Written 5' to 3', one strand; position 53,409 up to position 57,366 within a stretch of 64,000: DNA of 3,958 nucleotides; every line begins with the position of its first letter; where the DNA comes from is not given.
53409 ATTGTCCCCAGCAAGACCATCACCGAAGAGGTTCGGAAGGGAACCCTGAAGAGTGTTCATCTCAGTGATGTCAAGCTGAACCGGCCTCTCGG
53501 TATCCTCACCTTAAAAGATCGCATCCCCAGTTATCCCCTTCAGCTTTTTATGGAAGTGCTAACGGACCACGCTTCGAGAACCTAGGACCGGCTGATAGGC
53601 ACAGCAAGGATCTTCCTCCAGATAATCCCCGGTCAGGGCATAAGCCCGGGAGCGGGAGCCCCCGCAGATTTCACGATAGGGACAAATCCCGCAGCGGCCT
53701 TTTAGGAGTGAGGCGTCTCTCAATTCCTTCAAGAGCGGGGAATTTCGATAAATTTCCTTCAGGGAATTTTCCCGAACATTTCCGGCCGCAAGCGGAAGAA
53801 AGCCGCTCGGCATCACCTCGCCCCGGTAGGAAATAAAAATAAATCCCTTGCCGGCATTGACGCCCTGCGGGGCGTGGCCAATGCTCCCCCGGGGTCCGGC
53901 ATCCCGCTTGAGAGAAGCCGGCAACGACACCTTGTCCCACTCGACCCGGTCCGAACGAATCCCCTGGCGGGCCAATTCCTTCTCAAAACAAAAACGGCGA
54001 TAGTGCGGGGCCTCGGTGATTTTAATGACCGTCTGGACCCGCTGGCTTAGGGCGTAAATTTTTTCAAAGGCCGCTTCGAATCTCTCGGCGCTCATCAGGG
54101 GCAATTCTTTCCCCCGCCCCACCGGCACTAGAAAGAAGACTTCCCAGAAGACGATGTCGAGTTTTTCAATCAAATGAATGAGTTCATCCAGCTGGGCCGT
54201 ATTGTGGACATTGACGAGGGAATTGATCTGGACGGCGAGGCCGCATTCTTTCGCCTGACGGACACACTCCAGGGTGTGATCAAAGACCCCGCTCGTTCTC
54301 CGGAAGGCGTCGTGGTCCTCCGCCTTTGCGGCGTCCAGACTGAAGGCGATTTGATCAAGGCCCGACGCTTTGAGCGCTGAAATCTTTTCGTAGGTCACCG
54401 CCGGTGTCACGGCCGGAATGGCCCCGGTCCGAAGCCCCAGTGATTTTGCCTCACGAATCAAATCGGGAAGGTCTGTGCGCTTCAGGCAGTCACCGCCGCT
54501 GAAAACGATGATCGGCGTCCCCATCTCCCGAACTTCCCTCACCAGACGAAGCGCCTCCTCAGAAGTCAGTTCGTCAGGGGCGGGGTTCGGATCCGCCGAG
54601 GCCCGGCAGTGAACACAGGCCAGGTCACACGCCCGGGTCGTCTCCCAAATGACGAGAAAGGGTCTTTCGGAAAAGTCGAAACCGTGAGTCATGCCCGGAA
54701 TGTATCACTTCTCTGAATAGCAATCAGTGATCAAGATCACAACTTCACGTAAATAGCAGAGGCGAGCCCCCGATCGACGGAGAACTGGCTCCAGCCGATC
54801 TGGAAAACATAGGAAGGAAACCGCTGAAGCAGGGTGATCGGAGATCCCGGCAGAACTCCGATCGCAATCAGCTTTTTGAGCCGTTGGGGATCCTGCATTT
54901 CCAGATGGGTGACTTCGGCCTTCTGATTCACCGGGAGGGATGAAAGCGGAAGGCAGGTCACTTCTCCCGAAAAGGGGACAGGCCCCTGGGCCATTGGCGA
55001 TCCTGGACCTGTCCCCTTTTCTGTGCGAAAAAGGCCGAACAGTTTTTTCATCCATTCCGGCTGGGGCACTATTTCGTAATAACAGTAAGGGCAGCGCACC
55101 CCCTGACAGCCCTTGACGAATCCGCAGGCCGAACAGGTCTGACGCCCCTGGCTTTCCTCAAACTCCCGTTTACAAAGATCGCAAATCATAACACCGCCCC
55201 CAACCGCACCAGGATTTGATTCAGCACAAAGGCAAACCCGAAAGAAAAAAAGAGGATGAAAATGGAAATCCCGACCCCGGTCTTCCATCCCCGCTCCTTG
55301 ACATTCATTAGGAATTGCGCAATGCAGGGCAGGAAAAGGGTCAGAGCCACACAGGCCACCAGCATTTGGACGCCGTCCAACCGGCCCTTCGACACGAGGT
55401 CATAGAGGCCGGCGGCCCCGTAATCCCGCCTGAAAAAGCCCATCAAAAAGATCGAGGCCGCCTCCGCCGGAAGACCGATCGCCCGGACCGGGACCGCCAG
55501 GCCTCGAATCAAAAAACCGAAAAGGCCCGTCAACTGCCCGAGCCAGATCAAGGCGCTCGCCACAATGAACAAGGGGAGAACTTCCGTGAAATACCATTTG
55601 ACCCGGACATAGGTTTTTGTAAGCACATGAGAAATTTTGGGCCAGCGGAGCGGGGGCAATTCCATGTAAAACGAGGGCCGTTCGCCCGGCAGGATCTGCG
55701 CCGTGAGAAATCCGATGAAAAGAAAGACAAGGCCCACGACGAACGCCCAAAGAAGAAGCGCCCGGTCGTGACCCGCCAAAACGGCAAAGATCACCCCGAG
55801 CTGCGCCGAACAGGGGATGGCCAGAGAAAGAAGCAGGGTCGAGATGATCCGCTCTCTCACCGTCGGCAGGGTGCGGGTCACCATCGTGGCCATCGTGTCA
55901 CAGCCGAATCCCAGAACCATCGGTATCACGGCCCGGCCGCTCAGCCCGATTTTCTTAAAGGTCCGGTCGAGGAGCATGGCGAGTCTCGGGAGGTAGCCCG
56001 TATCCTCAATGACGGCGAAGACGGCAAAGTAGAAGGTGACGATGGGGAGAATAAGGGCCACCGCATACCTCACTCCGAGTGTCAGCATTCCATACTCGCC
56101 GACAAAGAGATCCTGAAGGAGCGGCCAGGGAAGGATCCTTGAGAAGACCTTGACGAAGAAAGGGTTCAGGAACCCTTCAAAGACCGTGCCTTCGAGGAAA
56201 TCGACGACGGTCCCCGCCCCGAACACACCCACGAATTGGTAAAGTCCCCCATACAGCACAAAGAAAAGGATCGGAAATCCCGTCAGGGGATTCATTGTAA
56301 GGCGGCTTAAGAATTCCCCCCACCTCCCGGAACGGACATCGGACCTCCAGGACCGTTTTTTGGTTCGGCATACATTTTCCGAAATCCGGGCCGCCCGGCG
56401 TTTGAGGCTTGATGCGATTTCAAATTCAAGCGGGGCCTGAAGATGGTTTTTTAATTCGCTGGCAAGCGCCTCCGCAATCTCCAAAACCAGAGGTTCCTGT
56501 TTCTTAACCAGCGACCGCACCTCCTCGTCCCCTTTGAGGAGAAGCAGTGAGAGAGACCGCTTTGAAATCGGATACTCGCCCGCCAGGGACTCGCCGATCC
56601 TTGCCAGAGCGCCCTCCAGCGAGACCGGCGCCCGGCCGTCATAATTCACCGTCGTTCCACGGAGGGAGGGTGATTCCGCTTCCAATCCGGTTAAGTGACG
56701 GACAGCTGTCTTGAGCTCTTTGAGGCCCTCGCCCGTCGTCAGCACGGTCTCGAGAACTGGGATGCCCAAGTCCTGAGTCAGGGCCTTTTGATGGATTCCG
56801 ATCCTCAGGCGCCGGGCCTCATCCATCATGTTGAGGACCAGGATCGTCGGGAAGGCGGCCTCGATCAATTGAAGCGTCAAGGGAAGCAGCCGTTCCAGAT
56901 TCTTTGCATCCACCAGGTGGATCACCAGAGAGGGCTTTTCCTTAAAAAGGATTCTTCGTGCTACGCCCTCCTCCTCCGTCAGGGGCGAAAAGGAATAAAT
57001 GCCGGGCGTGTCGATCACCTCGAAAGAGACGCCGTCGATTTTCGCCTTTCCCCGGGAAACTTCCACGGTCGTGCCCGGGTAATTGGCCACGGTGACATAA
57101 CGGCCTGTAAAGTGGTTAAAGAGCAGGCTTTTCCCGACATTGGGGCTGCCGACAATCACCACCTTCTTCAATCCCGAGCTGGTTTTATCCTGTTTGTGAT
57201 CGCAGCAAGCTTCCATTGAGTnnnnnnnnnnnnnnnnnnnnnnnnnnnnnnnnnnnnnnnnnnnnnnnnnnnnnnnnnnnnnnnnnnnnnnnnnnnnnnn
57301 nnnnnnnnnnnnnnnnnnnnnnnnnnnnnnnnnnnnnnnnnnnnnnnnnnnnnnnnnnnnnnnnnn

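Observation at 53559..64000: Contiguous minus-strand cluster: cyt b + tetrahaem c, ImcH-like heptahaem, octahaem periplasmic cytochrome, two OM beta-barrels, FeoB-FeoA and a radical SAM/SPASM protein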

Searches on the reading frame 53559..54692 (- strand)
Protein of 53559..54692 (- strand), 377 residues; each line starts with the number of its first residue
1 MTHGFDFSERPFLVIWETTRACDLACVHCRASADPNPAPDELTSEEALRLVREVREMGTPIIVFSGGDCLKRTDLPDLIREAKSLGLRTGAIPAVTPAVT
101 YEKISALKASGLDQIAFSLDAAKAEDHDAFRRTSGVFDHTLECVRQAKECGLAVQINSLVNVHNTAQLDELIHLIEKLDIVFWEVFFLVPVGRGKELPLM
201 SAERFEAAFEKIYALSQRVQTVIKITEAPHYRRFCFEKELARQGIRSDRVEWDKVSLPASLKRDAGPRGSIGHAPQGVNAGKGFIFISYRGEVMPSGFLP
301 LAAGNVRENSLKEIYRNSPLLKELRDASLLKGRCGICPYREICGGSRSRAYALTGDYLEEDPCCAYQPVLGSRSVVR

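Call 3: search_protein_families(library=pfam, proteins=[window:53559-54692:-], max_evalue=0.01)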
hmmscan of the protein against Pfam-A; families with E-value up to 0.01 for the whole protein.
window:53559-54692:- (377 aa): 2 families
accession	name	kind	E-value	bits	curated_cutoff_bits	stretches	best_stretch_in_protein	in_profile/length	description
PF04055.27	Radical_SAM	-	1e-19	71.7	29.5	1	17-174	2-162/166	Radical SAM superfamily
PF13186.11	SPASM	-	9.7e-06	26.2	21.5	1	281-337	4-66/67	Iron-sulfur cluster-binding domain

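Call 4: search_protein_families(library=ncbifam, proteins=[window:53559-54692:-], max_evalue=0.01)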
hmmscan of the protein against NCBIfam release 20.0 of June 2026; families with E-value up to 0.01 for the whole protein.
window:53559-54692:- (377 aa): 50 families (the best 25 are shown)
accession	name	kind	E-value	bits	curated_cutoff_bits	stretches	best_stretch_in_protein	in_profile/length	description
TIGR04053.2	TIGR04053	equivalog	7.5e-137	456.4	395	1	6-368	2-366/366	TIGR04053 family radical SAM/SPASM domain-containing protein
TIGR04545.1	rSAM_ahbD_hemeb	equivalog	2.7e-90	303.2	500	1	13-368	1-339/339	heme b synthase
TIGR04055.1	rSAM_NirJ2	equivalog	1.8e-64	218.4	500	2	13-239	1-227/326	putative heme d1 biosynthesis radical SAM protein NirJ2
TIGR04054.1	rSAM_NirJ1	equivalog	1.3e-49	168.9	650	1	13-365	37-381/387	putative heme d1 biosynthesis radical SAM protein NirJ1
TIGR04546.1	rSAM_ahbC_deAc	equivalog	2.4e-49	168.2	650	2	8-197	36-222/390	12,18-didecarboxysiroheme deacetylase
TIGR04347.1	pseudo_SAM_Halo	equivalog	2e-47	162.3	525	2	10-198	37-222/390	TIGR04347 family pseudo-SAM/SPASM protein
TIGR04051.1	rSAM_NirJ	equivalog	5e-47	160.6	515.45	1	13-365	3-347/354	heme d1 biosynthesis radical SAM protein NirJ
TIGR02109.1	PQQ_syn_pqqE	equivalog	1.2e-37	129.7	381.35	2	10-184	5-178/358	pyrroloquinoline quinone biosynthesis protein PqqE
NF045574.1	sacti_mat_StsB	exception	1.1e-34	120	625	2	14-196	98-277/466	StsB family radical SAM/SPASM domain sactipeptide maturase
TIGR04303.1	GeoRSP_rSAM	equivalog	1.4e-34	120.1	400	2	10-180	3-169/325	GeoRSP system radical SAM/SPASM protein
NF050035.1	rSAM_WgK_link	exception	5.5e-33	114.4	650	2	6-201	3-197/367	radical SAM/SPASM peptide maturase WgkB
TIGR03913.1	rad_SAM_trio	equivalog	9e-33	113.4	591.75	2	11-194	18-198/477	GDL motif peptide-associated radical SAM/SPASM maturase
TIGR03962.1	mycofact_rSAM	equivalog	7.3e-28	97.7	265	2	10-196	10-193/339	mycofactocin radical SAM maturase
TIGR04133.1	rSAM_w_lipo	hypoth_equivalog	5.8e-26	91.3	425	1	14-212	26-228/350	TIGR04133 family radical SAM/SPASM protein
TIGR04103.1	rSAM_nif11_3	equivalog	1.3e-22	80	725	1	14-194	7-184/412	nif11-class peptide radical SAM maturase 3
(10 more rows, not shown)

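Call 76: search_solved_structures(query=window:53559-54692:-, max_evalue=0.00001)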
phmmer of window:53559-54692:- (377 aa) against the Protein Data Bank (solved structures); distinct sequences matched with E-value up to 0.00001: 6.
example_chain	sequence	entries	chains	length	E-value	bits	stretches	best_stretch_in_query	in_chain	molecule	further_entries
6c8v_A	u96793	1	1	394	5.1e-19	71.8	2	8-184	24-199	Coenzyme PQQ synthesis protein E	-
7vob_C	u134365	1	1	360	1.5e-17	67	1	18-187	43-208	Cytosylglucuronate decarboxylase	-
7voc_C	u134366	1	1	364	1.5e-17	67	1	18-187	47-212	Cytosylglucuronate decarboxylase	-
6efn_A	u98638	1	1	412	3.3e-09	39.5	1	11-193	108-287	Sporulation killing factor maturation protein SkfB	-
7tol_A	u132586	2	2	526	5.5e-07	32.2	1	16-181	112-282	glycerol dibiphytanyl glycerol tetraether - macrocyclic archaeol synthase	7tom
8wm2_A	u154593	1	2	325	5.5e-06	29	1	16-211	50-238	Fe-S radical SAM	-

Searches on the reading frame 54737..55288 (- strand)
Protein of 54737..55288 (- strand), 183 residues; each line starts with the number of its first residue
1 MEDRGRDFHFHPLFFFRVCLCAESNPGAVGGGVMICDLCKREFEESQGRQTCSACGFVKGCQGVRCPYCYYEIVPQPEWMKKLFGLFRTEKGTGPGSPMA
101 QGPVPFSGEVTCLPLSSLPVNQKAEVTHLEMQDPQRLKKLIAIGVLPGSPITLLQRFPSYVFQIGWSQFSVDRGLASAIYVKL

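Call 3: search_protein_families(library=pfam, proteins=[window:54737-55288:-], max_evalue=0.01)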
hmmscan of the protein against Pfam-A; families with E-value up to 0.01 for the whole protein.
window:54737-55288:- (183 aa): 1 family
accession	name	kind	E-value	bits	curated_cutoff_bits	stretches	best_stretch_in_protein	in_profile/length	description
PF04023.20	FeoA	-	5.7e-13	49.2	23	1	114-182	2-73/74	FeoA domain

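Call 4: search_protein_families(library=ncbifam, proteins=[window:54737-55288:-], max_evalue=0.01)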
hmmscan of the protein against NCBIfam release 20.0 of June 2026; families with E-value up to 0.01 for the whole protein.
window:54737-55288:- (183 aa): 1 family
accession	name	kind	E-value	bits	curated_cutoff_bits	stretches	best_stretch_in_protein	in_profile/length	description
NF047407.1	TransRegMntRTherm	equivalog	0.00043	20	350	1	108-181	149-223/227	manganese-dependent transcriptional regulator MntR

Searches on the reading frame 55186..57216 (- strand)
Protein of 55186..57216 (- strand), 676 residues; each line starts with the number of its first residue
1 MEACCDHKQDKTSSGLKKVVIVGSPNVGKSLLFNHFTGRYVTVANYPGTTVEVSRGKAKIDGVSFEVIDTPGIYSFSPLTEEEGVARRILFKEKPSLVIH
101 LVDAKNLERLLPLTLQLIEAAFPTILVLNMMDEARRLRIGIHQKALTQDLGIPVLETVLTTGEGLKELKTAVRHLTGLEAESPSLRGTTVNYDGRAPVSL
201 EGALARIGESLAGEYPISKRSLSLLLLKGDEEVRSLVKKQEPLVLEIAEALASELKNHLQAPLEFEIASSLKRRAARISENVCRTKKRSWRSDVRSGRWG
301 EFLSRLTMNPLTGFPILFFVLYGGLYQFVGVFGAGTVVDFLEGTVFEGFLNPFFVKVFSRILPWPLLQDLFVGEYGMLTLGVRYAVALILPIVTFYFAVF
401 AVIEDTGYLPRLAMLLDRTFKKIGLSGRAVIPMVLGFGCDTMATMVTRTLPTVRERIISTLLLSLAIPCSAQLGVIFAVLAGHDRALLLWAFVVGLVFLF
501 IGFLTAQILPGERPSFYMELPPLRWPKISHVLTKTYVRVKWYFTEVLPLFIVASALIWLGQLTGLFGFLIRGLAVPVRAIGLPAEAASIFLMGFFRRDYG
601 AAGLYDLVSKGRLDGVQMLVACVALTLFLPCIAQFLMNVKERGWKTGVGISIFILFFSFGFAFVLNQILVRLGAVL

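Call 3: search_protein_families(library=pfam, proteins=[window:55186-57216:-], max_evalue=0.01)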
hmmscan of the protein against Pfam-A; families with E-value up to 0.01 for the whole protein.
window:55186-57216:- (676 aa): 9 families
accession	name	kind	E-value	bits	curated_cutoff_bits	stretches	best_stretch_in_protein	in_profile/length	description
PF02421.24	FeoB_N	-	7.1e-54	182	27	1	18-171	2-155/156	Ferrous iron transport protein B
PF07670.19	Gate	-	1.8e-25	89.8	29.6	2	389-480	4-101/104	Nucleoside recognition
PF01926.29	MMR_HSR1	-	1.6e-22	80.2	21.9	1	18-129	1-112/113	50S ribosome-binding GTPase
PF07664.17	FeoB_C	-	1.5e-11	44.3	26.6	1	488-538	2-54/54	Ferrous iron transport protein B C terminus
PF17910.6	FeoB_Cyto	-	2.3e-09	38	23.4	1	199-283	4-89/90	FeoB cytosolic helical domain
PF04548.22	AIG1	-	0.00011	22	27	1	18-120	2-109/212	AIG1 family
PF00071.28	Ras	-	0.0002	21.4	21.6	1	18-164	1-148/162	Ras family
PF03193.22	RsgA_GTPase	-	0.00047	20.5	30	0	17-76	107-171/174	RsgA GTPase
PF09439.16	SRPRB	-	0.0037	17.1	25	0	17-76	4-59/178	Signal recognition particle receptor beta subunit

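Call 4: search_protein_families(library=ncbifam, proteins=[window:55186-57216:-], max_evalue=0.01)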
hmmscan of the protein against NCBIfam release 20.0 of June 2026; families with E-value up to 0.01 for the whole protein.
window:55186-57216:- (676 aa): 24 families
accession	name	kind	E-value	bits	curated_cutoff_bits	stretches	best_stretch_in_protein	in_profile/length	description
TIGR00437.1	feoB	equivalog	7.3e-126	421.2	315.65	1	23-638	1-591/594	ferrous iron transport protein B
NF007105.0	PRK09554.1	equivalog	1.2e-67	228.7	683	1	19-557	6-526/772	Fe(2+) transporter permease subunit FeoB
NF003661.0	PRK05291.1-3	equivalog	1.3e-19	70.9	380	1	11-175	212-369/448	tRNA uridine-5-carboxymethylaminomethyl(34) synthesis GTPase MnmE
TIGR00231.1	small_GTP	domain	5e-18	65.4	42.5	1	17-138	4-127/164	GTP-binding protein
TIGR00450.1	mnmE_trmE_thdF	equivalog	9.2e-16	57.9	252.6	1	10-136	204-330/446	tRNA uridine-5-carboxymethylaminomethyl(34) synthesis GTPase MnmE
TIGR03594.1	GTPase_EngA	equivalog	9.7e-16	57.8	306.7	1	18-172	2-156/432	ribosome biogenesis GTPase Der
TIGR03596.1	GTPase_YlqF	equivalog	3.8e-11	42.9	208.2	1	16-75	118-175/276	ribosome biogenesis GTPase YlqF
TIGR03918.1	GTP_HydF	equivalog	4.8e-11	42.1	325.55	1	16-190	7-181/392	[FeFe] hydrogenase H-cluster maturation GTPase HydF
NF000908.1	PRK00089.1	equivalog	6.2e-11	42.1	237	1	19-172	6-163/291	GTPase Era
TIGR02729.1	Obg_CgtA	equivalog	7.8e-10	38.3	280.25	1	17-173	158-325/329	Obg family GTPase CgtA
NF008956.1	PRK12299.1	equivalog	9.4e-09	34.7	300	1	18-173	160-322/327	GTPase ObgE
NF002828.0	PRK03003.1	equivalog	1e-08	34.3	631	1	8-73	205-271/477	ribosome biogenesis GTPase Der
NF007071.0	PRK09518.1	equivalog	2.5e-08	32.9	953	1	10-73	438-502/706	bifunctional cytidylate kinase/GTPase Der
NF008955.0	PRK12297.1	equivalog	3e-08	33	406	1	18-172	161-324/429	GTPase ObgE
NF003255.0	PRK04213.1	equivalog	1.8e-07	30.7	164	1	14-73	7-62/204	GTP-binding protein EngB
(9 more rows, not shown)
